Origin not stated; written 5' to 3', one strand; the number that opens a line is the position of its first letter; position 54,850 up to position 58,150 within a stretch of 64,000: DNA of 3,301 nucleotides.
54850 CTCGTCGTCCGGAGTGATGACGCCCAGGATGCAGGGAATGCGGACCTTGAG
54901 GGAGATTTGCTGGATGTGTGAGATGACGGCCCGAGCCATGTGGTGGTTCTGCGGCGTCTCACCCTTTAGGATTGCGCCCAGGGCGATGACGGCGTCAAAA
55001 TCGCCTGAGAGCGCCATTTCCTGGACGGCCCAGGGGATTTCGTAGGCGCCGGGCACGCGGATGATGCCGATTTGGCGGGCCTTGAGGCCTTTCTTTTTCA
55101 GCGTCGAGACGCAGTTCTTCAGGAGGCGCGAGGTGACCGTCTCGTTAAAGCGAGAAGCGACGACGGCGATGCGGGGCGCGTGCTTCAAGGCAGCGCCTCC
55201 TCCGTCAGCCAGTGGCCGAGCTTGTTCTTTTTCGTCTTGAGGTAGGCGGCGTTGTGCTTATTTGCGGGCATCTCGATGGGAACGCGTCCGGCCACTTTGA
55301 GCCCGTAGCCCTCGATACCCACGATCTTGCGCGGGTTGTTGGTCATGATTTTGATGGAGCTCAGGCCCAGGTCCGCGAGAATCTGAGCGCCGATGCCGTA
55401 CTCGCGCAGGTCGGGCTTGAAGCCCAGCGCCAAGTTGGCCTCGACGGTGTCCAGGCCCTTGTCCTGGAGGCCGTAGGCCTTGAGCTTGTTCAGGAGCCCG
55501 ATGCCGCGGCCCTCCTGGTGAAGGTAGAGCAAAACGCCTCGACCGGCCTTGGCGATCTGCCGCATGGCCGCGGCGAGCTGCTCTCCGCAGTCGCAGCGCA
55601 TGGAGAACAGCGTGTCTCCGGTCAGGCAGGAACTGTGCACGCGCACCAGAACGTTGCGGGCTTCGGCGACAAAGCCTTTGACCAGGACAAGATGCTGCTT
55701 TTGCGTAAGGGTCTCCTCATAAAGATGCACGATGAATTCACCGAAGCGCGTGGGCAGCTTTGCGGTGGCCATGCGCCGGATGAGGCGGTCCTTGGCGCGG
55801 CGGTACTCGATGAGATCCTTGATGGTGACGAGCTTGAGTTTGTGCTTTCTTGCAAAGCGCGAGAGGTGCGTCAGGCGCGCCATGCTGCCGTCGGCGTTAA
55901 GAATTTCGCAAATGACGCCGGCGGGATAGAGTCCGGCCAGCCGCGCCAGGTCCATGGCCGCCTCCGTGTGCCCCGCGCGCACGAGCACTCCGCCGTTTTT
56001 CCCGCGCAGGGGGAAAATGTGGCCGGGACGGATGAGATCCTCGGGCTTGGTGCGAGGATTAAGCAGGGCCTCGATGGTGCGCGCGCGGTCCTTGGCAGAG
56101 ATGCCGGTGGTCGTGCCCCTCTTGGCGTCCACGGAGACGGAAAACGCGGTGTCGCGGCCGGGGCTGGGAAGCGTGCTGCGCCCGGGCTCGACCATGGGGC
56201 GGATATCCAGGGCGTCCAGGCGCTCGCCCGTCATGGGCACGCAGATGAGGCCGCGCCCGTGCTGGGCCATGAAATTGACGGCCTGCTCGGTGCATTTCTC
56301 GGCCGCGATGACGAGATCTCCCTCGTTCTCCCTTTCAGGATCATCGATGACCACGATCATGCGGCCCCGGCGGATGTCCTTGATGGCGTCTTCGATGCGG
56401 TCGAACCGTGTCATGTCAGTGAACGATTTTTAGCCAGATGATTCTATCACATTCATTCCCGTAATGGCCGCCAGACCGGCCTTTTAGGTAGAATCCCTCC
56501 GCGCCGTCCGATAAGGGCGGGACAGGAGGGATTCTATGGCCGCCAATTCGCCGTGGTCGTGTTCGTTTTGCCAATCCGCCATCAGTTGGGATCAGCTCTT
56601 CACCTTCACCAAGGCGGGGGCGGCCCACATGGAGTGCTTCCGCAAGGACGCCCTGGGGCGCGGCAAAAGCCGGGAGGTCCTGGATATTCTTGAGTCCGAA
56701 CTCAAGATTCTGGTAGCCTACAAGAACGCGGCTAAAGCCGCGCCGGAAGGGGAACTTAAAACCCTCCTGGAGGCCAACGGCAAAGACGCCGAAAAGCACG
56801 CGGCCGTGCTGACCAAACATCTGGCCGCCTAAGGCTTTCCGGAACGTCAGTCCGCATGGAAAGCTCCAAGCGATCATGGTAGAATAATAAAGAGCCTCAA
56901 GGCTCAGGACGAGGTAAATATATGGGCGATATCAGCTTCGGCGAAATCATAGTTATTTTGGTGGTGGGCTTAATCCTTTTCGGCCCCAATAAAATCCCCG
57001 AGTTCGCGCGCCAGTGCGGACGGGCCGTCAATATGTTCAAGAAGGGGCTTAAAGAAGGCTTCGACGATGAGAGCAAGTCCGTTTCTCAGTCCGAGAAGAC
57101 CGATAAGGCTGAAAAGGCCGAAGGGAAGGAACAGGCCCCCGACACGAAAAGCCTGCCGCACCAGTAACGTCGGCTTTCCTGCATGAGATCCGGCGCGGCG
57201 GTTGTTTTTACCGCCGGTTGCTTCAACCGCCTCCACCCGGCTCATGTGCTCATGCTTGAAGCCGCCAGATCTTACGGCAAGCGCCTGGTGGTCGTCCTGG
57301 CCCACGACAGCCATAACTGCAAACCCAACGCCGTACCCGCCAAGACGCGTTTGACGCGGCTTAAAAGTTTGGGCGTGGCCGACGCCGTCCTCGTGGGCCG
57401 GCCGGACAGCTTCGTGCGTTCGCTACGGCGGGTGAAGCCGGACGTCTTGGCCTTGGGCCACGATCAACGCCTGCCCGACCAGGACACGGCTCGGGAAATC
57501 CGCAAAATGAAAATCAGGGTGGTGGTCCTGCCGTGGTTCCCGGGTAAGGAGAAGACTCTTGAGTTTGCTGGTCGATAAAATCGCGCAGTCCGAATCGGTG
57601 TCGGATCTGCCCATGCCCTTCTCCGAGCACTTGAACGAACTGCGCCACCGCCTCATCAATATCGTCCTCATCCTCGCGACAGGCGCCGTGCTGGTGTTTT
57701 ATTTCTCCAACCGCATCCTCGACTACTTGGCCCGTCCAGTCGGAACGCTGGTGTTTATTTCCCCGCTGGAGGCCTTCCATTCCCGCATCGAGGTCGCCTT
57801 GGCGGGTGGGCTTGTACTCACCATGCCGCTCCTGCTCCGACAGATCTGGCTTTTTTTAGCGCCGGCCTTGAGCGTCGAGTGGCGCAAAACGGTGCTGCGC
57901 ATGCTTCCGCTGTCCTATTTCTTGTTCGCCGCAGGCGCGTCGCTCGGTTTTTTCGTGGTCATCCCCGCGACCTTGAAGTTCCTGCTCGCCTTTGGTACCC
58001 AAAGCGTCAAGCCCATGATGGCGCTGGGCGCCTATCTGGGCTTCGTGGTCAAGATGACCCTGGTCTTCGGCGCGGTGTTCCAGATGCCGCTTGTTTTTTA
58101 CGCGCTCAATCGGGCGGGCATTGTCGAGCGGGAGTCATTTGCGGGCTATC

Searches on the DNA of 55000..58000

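Call 3: search_rna_families(source=window, start=55000, end=58000, threshold=evalue, max_evalue=10, show_alignments=3)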
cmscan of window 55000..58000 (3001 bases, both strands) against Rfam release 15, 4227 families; matches with E-value up to 10: 4.
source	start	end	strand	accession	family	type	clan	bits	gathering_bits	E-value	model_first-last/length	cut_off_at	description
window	56217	56301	+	RF02820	V_AS9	Gene; antisense;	-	22.3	50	0.78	1-104/104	no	Vibrio RNA AS9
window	56871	56935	+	RF01634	ceN44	Gene; snRNA; snoRNA; CD-box;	-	17.2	70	5.2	1-74/74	no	Caenorhabditis snoRNA ceN44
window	56918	57027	-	RF00065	snoR9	Gene; snRNA; snoRNA; CD-box;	CL00132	13.4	90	7.2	1-128/128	no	Small nucleolar RNA snoR9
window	56998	57049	+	RF01696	Chlorobi-1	Gene; sRNA;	-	13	50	6.7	1-67/67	no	Chlorobi-1 RNA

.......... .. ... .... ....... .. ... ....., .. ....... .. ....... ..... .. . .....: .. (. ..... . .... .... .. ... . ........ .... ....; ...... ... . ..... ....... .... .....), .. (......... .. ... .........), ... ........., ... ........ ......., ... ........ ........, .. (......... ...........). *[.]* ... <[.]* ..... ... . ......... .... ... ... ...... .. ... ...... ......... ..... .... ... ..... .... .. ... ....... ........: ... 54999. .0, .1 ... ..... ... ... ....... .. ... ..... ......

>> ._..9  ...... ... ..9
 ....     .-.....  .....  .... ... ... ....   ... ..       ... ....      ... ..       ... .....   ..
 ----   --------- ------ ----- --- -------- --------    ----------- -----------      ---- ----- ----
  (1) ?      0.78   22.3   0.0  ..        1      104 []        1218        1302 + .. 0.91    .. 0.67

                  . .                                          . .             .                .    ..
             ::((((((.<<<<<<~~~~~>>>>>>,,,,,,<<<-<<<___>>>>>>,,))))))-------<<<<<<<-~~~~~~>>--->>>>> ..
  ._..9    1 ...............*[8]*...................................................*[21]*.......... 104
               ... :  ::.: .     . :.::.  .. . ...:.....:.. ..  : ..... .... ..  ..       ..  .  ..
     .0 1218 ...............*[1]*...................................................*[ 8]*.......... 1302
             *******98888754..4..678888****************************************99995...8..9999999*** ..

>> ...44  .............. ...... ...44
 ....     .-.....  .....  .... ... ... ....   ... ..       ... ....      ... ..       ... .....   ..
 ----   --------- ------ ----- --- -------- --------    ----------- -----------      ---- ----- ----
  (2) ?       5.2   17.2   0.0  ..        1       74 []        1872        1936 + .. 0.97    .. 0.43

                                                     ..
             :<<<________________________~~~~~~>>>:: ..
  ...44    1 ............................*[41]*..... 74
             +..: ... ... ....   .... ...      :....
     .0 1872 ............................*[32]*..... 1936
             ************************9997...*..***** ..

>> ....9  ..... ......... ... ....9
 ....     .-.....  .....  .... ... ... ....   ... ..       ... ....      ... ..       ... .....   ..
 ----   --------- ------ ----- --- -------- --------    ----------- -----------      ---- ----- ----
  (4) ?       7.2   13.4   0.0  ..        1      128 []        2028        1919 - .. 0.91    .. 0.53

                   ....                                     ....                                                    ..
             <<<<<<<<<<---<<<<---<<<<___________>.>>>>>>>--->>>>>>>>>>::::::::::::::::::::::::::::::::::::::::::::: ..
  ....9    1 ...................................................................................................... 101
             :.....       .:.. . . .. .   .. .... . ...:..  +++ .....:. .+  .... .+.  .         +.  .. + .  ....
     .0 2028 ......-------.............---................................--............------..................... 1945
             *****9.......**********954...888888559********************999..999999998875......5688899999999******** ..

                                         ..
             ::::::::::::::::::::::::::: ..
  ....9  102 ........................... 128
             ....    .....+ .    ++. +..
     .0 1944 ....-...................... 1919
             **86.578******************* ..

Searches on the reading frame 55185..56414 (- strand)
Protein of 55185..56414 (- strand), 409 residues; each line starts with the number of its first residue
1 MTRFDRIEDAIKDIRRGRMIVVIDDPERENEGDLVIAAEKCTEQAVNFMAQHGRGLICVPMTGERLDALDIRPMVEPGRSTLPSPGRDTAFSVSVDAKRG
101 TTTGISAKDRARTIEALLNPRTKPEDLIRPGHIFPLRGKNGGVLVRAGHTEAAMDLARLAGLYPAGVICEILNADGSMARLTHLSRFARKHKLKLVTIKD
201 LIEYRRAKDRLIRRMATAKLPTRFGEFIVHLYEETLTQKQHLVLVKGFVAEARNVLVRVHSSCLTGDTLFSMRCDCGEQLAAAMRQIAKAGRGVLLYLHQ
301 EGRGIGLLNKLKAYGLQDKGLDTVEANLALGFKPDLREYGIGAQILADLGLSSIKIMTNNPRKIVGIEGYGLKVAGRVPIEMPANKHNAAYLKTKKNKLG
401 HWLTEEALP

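Call 6: search_protein_families(library=pfam, proteins=[window:55185-56414:-], max_evalue=1)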
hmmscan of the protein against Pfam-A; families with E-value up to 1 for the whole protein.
window:55185-56414:- (409 aa): 2 families
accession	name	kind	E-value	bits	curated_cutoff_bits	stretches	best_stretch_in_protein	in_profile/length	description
PF00926.24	DHBP_synthase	-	2.6e-84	281.9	26.4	1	8-204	1-191/191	3,4-dihydroxy-2-butanone 4-phosphate synthase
PF00925.25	GTP_cyclohydro2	-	1.7e-72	242.8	23.3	1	214-379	2-165/165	GTP cyclohydrolase II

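Call 23: find_homologous_proteins(query=window:55185-56414:-, max_evalue=1e-100)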
Query window:55185-56414:- (409 aa): 7999 proteins with E <= 1e-100 among 8000 candidates; the best 120 are listed.
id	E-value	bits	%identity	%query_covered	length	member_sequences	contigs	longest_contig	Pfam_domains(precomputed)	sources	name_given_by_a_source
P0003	7.6e-269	909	100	100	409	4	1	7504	PF00925.26,PF00926.25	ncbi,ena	-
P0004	2.7e-254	861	93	100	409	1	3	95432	PF00925.26,PF00926.25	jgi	-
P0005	7.2e-254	860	93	100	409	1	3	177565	PF00925.26,PF00926.25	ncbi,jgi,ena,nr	ncbi:MAG TPA: bifunctional 3,4-dihydroxy-2-butanone-4-phosphate synthase/GTP cyclohydrolase II [Elus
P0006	5.9e-219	745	80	100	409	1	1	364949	PF00925.26,PF00926.25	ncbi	ncbi:MAG: bifunctional 3,4-dihydroxy-2-butanone-4-phosphate synthase/GTP cyclohydrolase II [Elusimic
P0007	7.3e-214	728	77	100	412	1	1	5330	PF00925.26,PF00926.25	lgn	-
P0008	6.2e-213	725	77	99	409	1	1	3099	PF00925.26,PF00926.25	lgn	-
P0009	3.2e-211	719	77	100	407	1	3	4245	PF00925.26,PF00926.25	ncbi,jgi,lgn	-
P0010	6.1e-211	718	77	99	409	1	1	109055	PF00925.26,PF00926.25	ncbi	-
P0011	1.7e-210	717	78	100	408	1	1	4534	PF00925.26,PF00926.25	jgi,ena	jgi:3,4-dihydroxy 2-butanone 4-phosphate synthase/GTP cyclohydrolase II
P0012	1.3e-209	714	77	99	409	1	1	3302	PF00925.26,PF00926.25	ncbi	-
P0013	7.8e-208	708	75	100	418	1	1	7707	PF00925.26,PF00926.25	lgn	-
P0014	3.2e-207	706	75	100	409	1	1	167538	PF00925.26,PF00926.25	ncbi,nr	ncbi:MAG: bifunctional 3,4-dihydroxy-2-butanone-4-phosphate synthase/GTP cyclohydrolase II [Elusimic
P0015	3.3e-207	706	76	99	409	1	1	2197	PF00925.26,PF00926.25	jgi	jgi:3,4-dihydroxy 2-butanone 4-phosphate synthase/GTP cyclohydrolase II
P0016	5.1e-207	706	75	100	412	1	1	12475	PF00925.26,PF00926.25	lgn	-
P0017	5.9e-207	705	75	100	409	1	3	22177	PF00925.26,PF00926.25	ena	-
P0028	4.1e-205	699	76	100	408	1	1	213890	PF00925.26,PF00926.25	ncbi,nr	ncbi:MAG: bifunctional 3,4-dihydroxy-2-butanone-4-phosphate synthase/GTP cyclohydrolase II [Elusimic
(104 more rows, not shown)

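Call 25: find_encoding_contigs(protein=P0006, flank=2000, max_places=2)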
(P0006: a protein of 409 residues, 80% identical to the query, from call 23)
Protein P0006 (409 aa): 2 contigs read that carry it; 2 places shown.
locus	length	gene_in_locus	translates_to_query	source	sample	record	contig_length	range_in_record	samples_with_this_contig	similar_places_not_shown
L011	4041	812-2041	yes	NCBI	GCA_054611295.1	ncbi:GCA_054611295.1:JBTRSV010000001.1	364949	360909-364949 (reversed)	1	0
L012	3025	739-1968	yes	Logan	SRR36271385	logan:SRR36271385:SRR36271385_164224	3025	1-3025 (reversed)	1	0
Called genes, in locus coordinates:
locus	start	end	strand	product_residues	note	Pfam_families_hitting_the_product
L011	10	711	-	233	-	-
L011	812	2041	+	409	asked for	PF00926:DHBP_synthase, PF00925:GTP_cyclohydro2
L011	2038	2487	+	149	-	PF00885:DMRL_synthase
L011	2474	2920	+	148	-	PF01029:NusB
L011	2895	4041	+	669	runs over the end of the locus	PF22745:Nlig-Ia, PF01653:DNA_ligase_aden, PF03120:OB_DNA_ligase, PF03119:DNA_ligase_ZBD (weak), PF14520:HHH_5 (faint), PF12826:HHH_2, PF00533:BRCT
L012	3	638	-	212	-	?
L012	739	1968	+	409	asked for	PF00926:DHBP_synthase, PF00925:GTP_cyclohydro2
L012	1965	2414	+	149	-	PF00885:DMRL_synthase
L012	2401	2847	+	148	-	PF01029:NusB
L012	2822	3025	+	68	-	?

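Call 26: find_encoding_contigs(protein=P0010, flank=2000, max_places=2)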
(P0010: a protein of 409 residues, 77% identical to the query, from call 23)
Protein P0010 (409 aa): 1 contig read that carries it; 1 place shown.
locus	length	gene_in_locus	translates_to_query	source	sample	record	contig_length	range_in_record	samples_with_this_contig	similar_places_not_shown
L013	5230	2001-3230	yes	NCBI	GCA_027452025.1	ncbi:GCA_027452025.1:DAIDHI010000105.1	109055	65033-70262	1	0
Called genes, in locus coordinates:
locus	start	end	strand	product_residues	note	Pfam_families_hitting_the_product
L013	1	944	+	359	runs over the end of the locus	PF00383:dCMP_cyt_deam_1, PF14437:MafB19-deam, PF01872:RibD_C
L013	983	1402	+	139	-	PF01381:HTH_3 (weak)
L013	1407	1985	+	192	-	PF00677:Lum_binding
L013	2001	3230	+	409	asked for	PF00926:DHBP_synthase, PF00925:GTP_cyclohydro2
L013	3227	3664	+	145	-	PF00885:DMRL_synthase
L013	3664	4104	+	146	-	PF01029:NusB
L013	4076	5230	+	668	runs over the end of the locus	PF22745:Nlig-Ia, PF01653:DNA_ligase_aden, PF03120:OB_DNA_ligase, PF03119:DNA_ligase_ZBD (weak), PF00633:HHH (faint), PF12826:HHH_2, PF14520:HHH_5 (weak), PF00533:BRCT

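Call 27: find_encoding_contigs(protein=P0014, flank=2000, max_places=2)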
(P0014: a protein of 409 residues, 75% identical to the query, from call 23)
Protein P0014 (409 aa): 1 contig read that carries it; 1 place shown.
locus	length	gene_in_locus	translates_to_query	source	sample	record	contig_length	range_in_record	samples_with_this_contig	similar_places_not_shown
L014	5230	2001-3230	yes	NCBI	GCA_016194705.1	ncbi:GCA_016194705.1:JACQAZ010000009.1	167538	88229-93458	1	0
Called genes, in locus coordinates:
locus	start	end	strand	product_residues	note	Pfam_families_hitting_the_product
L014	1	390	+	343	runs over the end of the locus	PF08240:ADH_N, PF16912:Glu_dehyd_C, PF00107:ADH_zinc_N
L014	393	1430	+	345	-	PF00383:dCMP_cyt_deam_1, PF14437:MafB19-deam, PF01872:RibD_C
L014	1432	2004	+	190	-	PF00677:Lum_binding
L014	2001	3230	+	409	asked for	PF00926:DHBP_synthase, PF00925:GTP_cyclohydro2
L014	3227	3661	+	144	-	PF00885:DMRL_synthase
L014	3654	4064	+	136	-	PF01029:NusB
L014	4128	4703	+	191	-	-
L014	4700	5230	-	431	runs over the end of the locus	PF11873:Mltc_N (weak), PF01464:SLT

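Call 28: find_encoding_contigs(protein=P0028, flank=2000, max_places=2)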
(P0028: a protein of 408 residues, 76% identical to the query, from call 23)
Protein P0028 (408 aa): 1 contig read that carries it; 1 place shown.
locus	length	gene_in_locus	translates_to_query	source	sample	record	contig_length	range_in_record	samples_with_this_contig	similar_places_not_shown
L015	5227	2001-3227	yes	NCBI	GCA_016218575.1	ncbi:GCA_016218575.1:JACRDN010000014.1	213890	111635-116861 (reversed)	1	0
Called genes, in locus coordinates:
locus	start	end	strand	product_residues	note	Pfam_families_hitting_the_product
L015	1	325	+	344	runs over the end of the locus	PF08240:ADH_N, PF16912:Glu_dehyd_C, PF01488:Shikimate_DH (weak), PF00107:ADH_zinc_N, PF13602:ADH_zinc_N_2 (weak)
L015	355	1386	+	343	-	PF00383:dCMP_cyt_deam_1, PF14437:MafB19-deam, PF01872:RibD_C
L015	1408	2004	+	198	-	PF00677:Lum_binding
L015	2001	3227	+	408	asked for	PF00926:DHBP_synthase, PF00925:GTP_cyclohydro2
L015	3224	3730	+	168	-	PF00885:DMRL_synthase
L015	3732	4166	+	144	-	PF01029:NusB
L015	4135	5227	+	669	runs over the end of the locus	PF22745:Nlig-Ia, PF01653:DNA_ligase_aden, PF03120:OB_DNA_ligase, PF03119:DNA_ligase_ZBD, PF14520:HHH_5 (faint), PF12826:HHH_2, PF00533:BRCT, PF12738:PTCB-BRCT (faint)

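Call 40: search_protein_families(library=pfam, proteins=[L011:10-711:-], max_evalue=0.001)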
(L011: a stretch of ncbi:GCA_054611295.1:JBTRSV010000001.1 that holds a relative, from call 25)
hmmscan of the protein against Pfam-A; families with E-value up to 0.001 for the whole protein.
L011:10-711:- (233 aa): 0 families
